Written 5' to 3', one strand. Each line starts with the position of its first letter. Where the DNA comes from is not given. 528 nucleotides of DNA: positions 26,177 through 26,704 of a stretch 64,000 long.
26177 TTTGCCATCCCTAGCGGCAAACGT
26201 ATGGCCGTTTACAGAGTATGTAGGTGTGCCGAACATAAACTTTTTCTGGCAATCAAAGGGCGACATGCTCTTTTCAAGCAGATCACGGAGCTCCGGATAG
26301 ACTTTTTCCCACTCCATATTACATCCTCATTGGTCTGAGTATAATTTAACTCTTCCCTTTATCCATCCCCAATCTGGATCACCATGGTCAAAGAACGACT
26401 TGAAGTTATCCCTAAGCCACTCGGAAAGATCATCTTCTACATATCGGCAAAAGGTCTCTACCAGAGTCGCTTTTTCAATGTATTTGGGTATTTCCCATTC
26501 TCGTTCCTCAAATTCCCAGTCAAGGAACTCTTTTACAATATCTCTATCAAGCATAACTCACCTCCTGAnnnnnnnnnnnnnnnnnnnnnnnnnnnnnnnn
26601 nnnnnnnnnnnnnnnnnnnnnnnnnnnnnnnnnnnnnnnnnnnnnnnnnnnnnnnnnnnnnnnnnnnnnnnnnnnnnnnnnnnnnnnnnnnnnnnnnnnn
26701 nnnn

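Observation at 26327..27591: AT-rich EVE-domain protein with putative PD-(D/E)xK C-terminus: candidate modified-DNA-dependent restriction enzyme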

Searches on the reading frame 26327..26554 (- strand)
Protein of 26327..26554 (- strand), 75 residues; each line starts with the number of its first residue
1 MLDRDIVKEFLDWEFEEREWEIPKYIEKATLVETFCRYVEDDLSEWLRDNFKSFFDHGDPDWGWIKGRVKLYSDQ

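Call 3: search_protein_families(library=pfam, proteins=[window:26327-26554:-], max_evalue=1)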
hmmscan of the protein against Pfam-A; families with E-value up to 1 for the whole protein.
window:26327-26554:- (75 aa): 0 families

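Call 4: search_protein_families(library=padloc, proteins=[window:26327-26554:-], max_evalue=1)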
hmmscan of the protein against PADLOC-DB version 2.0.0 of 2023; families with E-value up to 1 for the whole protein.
window:26327-26554:- (75 aa): 0 families

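Call 5: search_protein_families(library=ncbifam, proteins=[window:26327-26554:-], max_evalue=1)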
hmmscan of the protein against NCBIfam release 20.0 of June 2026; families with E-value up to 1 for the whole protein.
window:26327-26554:- (75 aa): 0 families

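Call 24: find_homologous_proteins(query=window:26327-26554:-)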
Query window:26327-26554:- (75 aa): 57 proteins with E <= 0.001 among 57 candidates.
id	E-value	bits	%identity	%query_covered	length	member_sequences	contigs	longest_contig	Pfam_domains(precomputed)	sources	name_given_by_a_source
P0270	1.4e-44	168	99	100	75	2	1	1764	-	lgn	-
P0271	1.6e-39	151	87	100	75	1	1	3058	-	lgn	-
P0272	1.4e-31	126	76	96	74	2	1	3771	-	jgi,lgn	jgi:hypothetical protein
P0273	7.4e-29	117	68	100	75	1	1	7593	-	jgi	-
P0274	1.3e-28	117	71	96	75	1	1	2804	-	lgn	-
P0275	4.4e-28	115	69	95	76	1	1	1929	-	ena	-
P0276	7.0e-28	114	69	100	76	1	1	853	-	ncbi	-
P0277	1.2e-26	110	64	100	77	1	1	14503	-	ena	-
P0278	1.8e-26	110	68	95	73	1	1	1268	-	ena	-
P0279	3.3e-26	109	65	100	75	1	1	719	-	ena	-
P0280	3.5e-26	109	64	97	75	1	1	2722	-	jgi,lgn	jgi:hypothetical protein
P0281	5.0e-26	108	64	97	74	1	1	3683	-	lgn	-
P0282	5.5e-26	108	69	93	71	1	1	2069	-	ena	-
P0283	9.7e-26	107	65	100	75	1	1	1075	-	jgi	jgi:hypothetical protein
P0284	1.0e-25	107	71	92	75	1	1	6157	-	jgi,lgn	jgi:hypothetical protein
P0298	2.7e-23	100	62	97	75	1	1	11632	-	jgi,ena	-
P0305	3.7e-22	96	61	99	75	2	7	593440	-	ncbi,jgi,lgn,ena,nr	ncbi:MAG: hypothetical protein KJ887_02025 [Candidatus Omnitrophica bacterium]|nr:hypothetical prote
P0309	4.4e-22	96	62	95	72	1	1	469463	-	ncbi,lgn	-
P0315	3.8e-21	93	62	92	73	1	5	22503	-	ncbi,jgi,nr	ncbi:MAG: hypothetical protein FJ012_10115 [Chloroflexi bacterium]|nr:hypothetical protein [Chlorofl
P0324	4.1e-18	83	58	97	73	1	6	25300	-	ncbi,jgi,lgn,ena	-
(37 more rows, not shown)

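Call 50: predict_structure(alignment_id=A3)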
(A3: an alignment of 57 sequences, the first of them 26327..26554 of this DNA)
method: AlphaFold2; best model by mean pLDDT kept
length: 75 residues; sequences in the alignment: 57
mean_pLDDT: 95.0   pTM: 0.70
mean pLDDT of the five models: 95.0, 94.4, 85.4, 84.8, 83.9
residues with pLDDT >= 90: 72; 70-90: 3; 50-70: 0; < 50: 0
segments of 3 or more residues with pLDDT < 50: none
pLDDT, mean of each block of 10 residues (from residue 1): 94 96 95 97 95 94 96 90
secondary structure, 60 per line:
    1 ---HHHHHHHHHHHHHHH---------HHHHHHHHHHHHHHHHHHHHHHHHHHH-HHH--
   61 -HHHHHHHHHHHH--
elements in order: H4-18 H28-54 H62-73

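Call 73: find_encoding_contigs(protein=P0305, flank=5000, max_places=3)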
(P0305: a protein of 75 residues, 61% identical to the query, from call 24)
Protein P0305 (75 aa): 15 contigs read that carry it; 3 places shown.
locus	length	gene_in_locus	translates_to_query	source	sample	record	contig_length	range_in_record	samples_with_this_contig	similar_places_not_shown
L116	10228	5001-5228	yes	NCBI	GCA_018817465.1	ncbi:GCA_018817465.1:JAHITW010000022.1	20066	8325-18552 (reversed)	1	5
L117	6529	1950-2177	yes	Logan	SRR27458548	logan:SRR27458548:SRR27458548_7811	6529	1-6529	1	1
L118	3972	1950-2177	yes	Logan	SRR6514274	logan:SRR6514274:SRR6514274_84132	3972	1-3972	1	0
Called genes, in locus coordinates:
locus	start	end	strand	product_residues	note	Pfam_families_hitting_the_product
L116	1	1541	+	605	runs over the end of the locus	PF02463:SMC_N (faint), PF13555:AAA_29 (faint), PF20720:nSTAND3 (faint), PF00005:ABC_tran, PF00910:RNA_helicase (faint), PF12848:ABC_tran_Xtn, PF00005:ABC_tran, PF13304:AAA_21 (weak), +3 more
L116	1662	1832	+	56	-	PF23477:zf_Tbcl_2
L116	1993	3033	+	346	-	PF18306:LDcluster4, PF03641:Lysine_decarbox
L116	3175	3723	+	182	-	PF13453:Zn_ribbon_TFIIB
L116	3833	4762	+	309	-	PF13391:HNH_2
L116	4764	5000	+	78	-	-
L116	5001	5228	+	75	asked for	-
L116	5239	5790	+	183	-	PF02525:Flavodoxin_2, PF03358:FMN_red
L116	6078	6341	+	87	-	-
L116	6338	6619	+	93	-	-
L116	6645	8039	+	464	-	-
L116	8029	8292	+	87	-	PF04193:PQ-loop, PF03083:MtN3_slv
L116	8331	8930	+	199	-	PF00881:Nitroreductase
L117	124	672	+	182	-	PF13453:Zn_ribbon_TFIIB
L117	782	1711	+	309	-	PF13391:HNH_2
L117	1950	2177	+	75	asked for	-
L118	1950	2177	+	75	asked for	-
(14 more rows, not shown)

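Call 74: find_encoding_contigs(protein=P0309, flank=5000, max_places=2)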
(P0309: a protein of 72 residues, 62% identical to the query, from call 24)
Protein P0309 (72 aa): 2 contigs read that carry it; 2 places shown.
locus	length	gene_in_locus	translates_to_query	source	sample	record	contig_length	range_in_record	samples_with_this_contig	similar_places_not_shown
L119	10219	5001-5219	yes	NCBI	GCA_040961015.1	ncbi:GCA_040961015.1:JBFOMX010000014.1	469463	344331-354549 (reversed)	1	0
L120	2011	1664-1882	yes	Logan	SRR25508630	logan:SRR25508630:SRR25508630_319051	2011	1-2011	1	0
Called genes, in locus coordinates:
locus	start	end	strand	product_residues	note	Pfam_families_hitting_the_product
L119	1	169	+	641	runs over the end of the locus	PF02730:AFOR_N, PF01314:AFOR_C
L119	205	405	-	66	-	-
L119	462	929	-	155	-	PF22746:SHOCT-like_DUF2089-C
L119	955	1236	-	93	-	-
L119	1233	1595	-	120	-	PF09862:DUF2089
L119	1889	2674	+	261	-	PF00142:Fer4_NifH (faint), PF01656:CbiA, PF02374:ArsA_ATPase, PF06564:CBP_BcsQ, PF09140:MipZ (faint), PF10609:ParA (weak), PF13614:AAA_31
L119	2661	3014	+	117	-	-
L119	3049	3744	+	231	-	-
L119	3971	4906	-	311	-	PF13391:HNH_2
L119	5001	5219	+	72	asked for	-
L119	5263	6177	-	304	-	PF00586:AIRS, PF02769:AIRS_C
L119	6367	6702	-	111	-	-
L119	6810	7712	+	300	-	PF00126:HTH_1, PF03466:LysR_substrate, PF12727:PBP_like (faint)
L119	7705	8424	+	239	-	PF00561:Abhydrolase_1, PF12146:Hydrolase_4, PF12697:Abhydrolase_6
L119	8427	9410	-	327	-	PF10503:Esterase_PHB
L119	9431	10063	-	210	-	PF13483:Lactamase_B_3, PF12706:Lactamase_B_2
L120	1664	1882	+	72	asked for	-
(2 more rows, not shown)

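Call 75: find_encoding_contigs(protein=P0315, flank=5000, max_places=3)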
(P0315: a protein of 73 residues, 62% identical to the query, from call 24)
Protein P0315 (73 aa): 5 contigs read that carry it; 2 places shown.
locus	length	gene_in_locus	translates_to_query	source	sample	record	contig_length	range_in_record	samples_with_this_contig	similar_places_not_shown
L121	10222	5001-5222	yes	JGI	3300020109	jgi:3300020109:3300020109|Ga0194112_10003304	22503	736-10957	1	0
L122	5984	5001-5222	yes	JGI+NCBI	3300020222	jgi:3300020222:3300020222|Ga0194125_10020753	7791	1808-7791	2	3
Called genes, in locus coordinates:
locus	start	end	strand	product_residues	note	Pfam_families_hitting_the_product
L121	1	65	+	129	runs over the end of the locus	PF13560:HTH_31, PF12844:HTH_19, PF01381:HTH_3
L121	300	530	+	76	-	PF24113:DUF7387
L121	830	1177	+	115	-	-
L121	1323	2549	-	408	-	PF14072:DndB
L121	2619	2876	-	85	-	-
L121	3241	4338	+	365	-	PF00376:MerR, PF12728:HTH_17, PF13338:AbiEi_4 (weak), PF13411:MerR_1 (faint), PF01555:N6_N4_Mtase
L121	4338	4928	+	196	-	PF01844:HNH, PF14279:HNH_5 (weak)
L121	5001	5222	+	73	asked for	-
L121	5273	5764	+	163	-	PF20603:Bact_hydrolase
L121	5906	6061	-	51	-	-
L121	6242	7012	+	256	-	PF00378:ECH_1, PF16113:ECH_2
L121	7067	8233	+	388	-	PF22691:Thiolase_C_1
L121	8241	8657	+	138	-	PF12172:zf-ChsH2, PF01796:OB_ChsH2_C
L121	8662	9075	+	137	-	PF00903:Glyoxalase, PF13468:Glyoxalase_3, PF13669:Glyoxalase_4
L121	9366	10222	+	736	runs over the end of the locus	PF04879:Molybdop_Fe4S4, PF00384:Molybdopterin, PF01568:Molydop_binding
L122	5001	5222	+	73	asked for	-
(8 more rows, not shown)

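Call 76: search_protein_families(library=pfam, proteins=[L116:3833-4762:+, L116:4764-5000:+, L119:3971-4906:-, L121:4338-4928:+, L121:3241-4338:+, L116:3175-3723:+], max_evalue=0.1)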
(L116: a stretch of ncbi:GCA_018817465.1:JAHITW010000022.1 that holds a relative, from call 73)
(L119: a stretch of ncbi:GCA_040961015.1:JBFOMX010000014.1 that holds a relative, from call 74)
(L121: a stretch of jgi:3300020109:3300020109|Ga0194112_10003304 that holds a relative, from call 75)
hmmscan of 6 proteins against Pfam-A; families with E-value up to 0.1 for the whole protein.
L116:3833-4762:+ (309 aa): 2 families
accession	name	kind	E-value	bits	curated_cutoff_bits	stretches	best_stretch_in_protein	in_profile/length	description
PF13391.12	HNH_2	-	1.9e-10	40.9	21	1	206-254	1-65/66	HNH endonuclease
PF01844.29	HNH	-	0.014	15.9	21.4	1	206-239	4-36/47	HNH endonuclease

L116:4764-5000:+ (78 aa): 0 families

L119:3971-4906:- (311 aa): 1 family
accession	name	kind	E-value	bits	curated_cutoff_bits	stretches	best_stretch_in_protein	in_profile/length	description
PF13391.12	HNH_2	-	2.8e-10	40.3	21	1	208-256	1-65/66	HNH endonuclease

L121:4338-4928:+ (196 aa): 6 families
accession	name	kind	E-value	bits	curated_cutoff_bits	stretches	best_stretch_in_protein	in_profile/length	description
PF01844.29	HNH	-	7.2e-09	36.1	21.4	1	99-144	1-46/47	HNH endonuclease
PF14279.12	HNH_5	-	2.3e-07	31.1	27.5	1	99-154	1-55/56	HNH endonuclease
PF13395.12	HNH_4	-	0.0021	18.4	22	1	111-144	17-49/54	HNH endonuclease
PF13391.12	HNH_2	-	0.012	15.9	21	1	99-138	1-54/66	HNH endonuclease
PF13338.12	AbiEi_4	-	0.014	15.9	25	1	49-70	27-48/49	Transcriptional regulator, AbiEi antitoxin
PF19655.4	DUF6158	-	0.08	13.4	26.8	0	7-22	42-57/66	Family of unknown function (DUF6158)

L121:3241-4338:+ (365 aa): 15 families
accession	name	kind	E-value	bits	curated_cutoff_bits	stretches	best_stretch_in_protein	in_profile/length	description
PF01555.25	N6_N4_Mtase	-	2.7e-47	162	26.7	1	128-345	1-221/221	DNA methylase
PF12728.13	HTH_17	-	4.2e-13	49.8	27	1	6-54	2-49/51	Helix-turn-helix domain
PF00376.29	MerR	-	1.5e-10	41.2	28.2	1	7-43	1-38/38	MerR family regulatory protein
PF13338.12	AbiEi_4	-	1.8e-06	28.4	25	1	3-31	11-38/49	Transcriptional regulator, AbiEi antitoxin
PF13411.12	MerR_1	-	1.5e-05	25.5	21.6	1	6-49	1-44/69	MerR HTH family regulatory protein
PF13384.12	HTH_23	-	0.00033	20.8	24.6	1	6-25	18-37/50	Homeodomain-like domain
PF01170.24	UPF0020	-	0.0014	18.8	22.3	0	111-150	106-144/197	RMKL-like, methyltransferase domain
PF02384.22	N6_Mtase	-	0.0083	15.9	20.4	0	110-174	107-177/311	N-6 DNA Methylase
PF08242.18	Methyltransf_12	-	0.042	15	30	0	315-360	6-53/98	Methyltransferase domain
PF07453.19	NUMOD1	-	0.042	14.6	22.8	0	9-24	20-35/37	NUMOD1 domain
PF02954.25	HTH_8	-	0.056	13.6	22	0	10-24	23-37/42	Bacterial regulatory protein, Fis family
PF12964.13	DUF3853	-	0.062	13.9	22.1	0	5-33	46-74/97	Protein of unknown function (DUF3853)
PF01381.28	HTH_3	-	0.075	13.5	23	0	9-27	13-31/55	Helix-turn-helix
PF05225.22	HTH_psq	-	0.081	13.1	20.4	0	7-30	18-40/45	helix-turn-helix, Psq domain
PF07669.17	Eco57I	-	0.089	13.3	25.3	0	95-181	50-135/171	Eco57I restriction-modification methylase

L116:3175-3723:+ (182 aa): 2 families
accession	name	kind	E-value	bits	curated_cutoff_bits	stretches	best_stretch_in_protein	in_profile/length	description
PF13453.11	Zn_ribbon_TFIIB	-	6.4e-22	77.1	22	2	2-42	1-41/41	Transcription factor zinc-finger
PF14537.11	Cytochrom_c3_2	-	0.009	16.9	25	0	1-39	7-45/79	Cytochrome c3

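Call 80: search_solved_structures(query=L116:3833-4762:+, max_evalue=1, show_alignments=2)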
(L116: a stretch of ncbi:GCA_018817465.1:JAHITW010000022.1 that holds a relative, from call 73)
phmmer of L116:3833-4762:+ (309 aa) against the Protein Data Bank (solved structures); distinct sequences matched with E-value up to 1: 3.
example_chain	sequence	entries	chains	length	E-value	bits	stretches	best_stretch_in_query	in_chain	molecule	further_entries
6yex_A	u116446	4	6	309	1.6e-06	31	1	184-270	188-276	HNH endonuclease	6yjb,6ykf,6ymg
4eue_A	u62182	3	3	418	0.0085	18.7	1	147-283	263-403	Putative reductase CA_C0462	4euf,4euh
7rwm_A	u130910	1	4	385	0.18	14.4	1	226-259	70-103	SAVED domain-containing protein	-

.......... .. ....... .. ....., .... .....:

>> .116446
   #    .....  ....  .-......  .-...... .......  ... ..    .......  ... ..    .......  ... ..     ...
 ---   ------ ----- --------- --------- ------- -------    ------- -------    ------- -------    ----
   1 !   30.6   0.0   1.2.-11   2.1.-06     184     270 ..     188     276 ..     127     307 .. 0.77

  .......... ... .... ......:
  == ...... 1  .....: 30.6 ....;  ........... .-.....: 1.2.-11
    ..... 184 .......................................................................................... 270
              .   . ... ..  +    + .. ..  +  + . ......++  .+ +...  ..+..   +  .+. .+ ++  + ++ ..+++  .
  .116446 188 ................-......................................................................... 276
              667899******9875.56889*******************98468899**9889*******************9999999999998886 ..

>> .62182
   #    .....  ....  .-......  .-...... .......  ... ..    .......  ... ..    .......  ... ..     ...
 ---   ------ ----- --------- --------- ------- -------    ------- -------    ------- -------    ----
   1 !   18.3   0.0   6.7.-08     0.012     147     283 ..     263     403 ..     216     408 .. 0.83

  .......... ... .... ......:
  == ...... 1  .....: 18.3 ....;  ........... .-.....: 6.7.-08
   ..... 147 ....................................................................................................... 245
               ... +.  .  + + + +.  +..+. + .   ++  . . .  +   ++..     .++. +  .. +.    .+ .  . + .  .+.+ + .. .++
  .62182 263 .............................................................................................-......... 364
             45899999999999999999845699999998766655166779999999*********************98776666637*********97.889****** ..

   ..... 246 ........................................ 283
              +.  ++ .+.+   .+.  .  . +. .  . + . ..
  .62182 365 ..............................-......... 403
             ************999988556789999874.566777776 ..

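Call 81: find_related_loci(query=A3, collection=viral_contigs, flank=5000)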
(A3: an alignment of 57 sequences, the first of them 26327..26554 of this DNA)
Query A3 (75 aa) in viral_contigs; peptide patterns used: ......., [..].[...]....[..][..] (x = any residue, [..] = any of these).
129 stretches matched a pattern, but none encodes a relative of the query by tblastn (E <= 1e-3).

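Call 83: find_encoding_contigs(protein=P0324, flank=4000, max_places=3)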
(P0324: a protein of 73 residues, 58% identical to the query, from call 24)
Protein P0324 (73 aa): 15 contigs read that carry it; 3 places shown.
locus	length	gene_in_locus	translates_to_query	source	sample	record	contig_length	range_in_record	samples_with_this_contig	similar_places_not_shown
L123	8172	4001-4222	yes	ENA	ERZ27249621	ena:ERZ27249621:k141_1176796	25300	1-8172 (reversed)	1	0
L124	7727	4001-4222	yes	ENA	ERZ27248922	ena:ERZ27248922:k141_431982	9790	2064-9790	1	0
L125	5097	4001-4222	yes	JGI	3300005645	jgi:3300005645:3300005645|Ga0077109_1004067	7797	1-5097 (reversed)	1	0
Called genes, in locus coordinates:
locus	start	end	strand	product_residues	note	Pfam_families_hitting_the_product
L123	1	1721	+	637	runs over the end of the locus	PF03372:Exo_endo_phos, PF23226:Exo_endo_phos_PGAP2IP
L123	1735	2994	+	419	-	-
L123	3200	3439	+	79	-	-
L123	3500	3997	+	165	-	PF01555:N6_N4_Mtase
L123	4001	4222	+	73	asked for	-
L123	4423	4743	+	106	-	PF02604:PhdYeFM_antitox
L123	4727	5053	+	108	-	PF05016:ParE_toxin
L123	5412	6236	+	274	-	PF13489:Methyltransf_23, PF01209:Ubie_methyltran (weak), PF13847:Methyltransf_31, PF08241:Methyltransf_11, PF08242:Methyltransf_12, PF13649:Methyltransf_25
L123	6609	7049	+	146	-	PF00258:Flavodoxin_1, PF12641:Flavodoxin_3, PF12724:Flavodoxin_5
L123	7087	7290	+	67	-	PF03266:NTPase_1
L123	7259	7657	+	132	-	PF03266:NTPase_1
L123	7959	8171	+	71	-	?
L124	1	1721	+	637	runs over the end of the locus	PF03372:Exo_endo_phos, PF23226:Exo_endo_phos_PGAP2IP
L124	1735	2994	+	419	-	-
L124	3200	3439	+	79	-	-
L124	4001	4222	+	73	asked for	-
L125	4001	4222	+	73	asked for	-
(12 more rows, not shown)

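Call 84: find_encoding_contigs(protein=P0277, flank=4000, max_places=2)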
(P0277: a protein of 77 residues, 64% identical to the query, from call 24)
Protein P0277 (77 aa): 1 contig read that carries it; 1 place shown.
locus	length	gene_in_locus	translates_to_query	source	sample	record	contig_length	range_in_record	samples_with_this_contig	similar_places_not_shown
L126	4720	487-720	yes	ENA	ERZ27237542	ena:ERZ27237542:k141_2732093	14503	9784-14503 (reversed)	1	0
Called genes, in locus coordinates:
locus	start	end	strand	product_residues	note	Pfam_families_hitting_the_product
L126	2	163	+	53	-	?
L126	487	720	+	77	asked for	-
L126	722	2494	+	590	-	PF14716:HHH_8, PF00633:HHH (faint), PF14520:HHH_5 (weak), PF14791:DNA_pol_B_thumb, PF01876:RNase_P_p30 (weak), PF02811:PHP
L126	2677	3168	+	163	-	PF12710:HAD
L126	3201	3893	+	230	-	-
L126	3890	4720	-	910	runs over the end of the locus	PF00133:tRNA-synt_1, PF09334:tRNA-synt_1g, PF13603:tRNA-synt_1_2, PF09334:tRNA-synt_1g (weak), PF08264:Anticodon_1, PF10458:Val_tRNA-synt_C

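Call 85: find_encoding_contigs(protein=P0298, flank=4000, max_places=2)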
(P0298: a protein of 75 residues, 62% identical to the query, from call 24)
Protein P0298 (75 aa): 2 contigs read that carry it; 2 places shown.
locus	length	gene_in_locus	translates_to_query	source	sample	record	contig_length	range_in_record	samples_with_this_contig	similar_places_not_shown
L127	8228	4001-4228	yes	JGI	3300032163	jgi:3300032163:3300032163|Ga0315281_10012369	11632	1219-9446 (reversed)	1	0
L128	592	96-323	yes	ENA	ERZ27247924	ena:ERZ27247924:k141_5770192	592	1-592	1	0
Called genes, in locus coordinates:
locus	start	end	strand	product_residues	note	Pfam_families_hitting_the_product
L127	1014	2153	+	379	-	PF04055:Radical_SAM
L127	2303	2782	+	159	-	PF02464:CinA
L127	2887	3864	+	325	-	-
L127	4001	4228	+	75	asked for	-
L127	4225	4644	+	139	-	PF00293:NUDIX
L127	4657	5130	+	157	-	PF00582:Usp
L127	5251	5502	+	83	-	PF12651:RHH_3 (weak)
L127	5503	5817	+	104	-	PF02452:PemK_toxin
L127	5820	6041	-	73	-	PF11823:Se_S_carrier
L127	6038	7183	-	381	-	PF00155:Aminotran_1_2, PF00266:Aminotran_5, PF01212:Beta_elim_lyase (weak), PF01041:DegT_DnrJ_EryC1, PF01053:Cys_Met_Meta_PP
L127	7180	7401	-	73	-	PF01206:TusA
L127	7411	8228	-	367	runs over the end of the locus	PF04143:Sulf_transp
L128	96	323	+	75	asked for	-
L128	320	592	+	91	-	?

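Call 87: search_protein_families(library=phrogs, proteins=[window:26327-26554:-, L116:5001-5228:+], max_evalue=0.1)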
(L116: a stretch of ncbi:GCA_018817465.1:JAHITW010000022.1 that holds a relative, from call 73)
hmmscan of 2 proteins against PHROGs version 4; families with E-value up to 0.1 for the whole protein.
window:26327-26554:- (75 aa): 1 family
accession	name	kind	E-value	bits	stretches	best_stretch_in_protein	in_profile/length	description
phrog_28298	-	unknown function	0.062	14.4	1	34-53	32-48/68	-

L116:5001-5228:+ (75 aa): 0 families
